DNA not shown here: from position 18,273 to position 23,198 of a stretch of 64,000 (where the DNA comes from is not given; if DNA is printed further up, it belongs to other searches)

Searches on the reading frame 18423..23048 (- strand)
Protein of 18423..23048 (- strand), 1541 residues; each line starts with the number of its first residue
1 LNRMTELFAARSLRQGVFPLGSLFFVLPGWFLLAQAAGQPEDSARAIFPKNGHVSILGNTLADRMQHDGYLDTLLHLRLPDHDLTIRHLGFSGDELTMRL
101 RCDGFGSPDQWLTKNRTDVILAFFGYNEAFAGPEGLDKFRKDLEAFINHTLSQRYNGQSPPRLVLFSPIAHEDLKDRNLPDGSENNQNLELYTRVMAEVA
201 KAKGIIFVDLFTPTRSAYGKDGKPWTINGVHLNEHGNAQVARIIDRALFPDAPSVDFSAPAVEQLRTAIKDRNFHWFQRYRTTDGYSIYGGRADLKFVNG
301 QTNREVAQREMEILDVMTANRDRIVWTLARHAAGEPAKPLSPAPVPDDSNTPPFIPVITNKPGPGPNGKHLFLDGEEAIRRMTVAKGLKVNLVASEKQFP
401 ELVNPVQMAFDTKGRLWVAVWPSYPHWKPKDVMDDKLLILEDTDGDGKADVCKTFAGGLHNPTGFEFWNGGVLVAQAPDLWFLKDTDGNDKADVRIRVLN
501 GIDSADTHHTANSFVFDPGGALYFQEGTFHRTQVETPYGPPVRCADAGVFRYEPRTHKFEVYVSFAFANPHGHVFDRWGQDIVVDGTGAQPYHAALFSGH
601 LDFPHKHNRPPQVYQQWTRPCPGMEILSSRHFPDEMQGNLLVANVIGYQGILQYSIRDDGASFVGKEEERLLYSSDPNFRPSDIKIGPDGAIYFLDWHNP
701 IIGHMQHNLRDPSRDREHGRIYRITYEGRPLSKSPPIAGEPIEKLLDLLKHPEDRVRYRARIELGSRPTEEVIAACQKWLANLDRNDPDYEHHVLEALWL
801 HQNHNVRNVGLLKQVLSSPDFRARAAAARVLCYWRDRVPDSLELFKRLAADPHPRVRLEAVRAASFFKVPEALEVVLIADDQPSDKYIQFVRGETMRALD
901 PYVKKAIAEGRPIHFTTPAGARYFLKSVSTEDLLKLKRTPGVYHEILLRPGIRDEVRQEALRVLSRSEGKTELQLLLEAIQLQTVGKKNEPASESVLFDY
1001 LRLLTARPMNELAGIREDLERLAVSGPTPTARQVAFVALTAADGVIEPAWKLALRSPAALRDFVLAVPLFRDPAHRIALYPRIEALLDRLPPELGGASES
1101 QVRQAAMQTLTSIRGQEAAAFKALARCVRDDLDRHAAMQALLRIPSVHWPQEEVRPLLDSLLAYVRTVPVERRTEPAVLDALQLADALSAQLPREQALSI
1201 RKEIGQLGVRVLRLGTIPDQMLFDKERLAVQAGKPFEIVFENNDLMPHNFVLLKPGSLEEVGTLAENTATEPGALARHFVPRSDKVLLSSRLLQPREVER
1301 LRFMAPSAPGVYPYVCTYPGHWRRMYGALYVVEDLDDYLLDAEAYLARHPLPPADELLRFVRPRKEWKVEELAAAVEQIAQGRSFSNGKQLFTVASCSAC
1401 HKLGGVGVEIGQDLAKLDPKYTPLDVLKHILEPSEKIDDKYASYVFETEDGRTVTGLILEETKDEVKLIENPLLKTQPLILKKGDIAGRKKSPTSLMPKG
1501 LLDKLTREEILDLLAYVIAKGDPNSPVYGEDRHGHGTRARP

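Call 88: search_protein_families(library=pfam, proteins=[window:18423-23048:-], max_evalue=0.00001)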
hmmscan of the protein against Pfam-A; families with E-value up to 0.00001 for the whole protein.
window:18423-23048:- (1541 aa): 5 families
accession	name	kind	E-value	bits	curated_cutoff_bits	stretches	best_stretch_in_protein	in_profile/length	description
PF23500.1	DUF7133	-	1e-67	229.6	27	1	376-727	3-384/385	Domain of unknown function (DUF7133)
PF13646.12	HEAT_2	-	2.3e-19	69.9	27.7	1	811-885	4-76/88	HEAT repeats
PF13472.12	Lipase_GDSL_2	-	2.6e-10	41.5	32.9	1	68-238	20-177/178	GDSL-like Lipase/Acylhydrolase family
PF00127.26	Copper-bind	-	3e-06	28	21.2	1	1219-1331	10-98/99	Copper binding proteins, plastocyanin/azurin family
PF00034.26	Cytochrom_C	-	7.2e-06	27.7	21.3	0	1386-1453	2-29/90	Cytochrome c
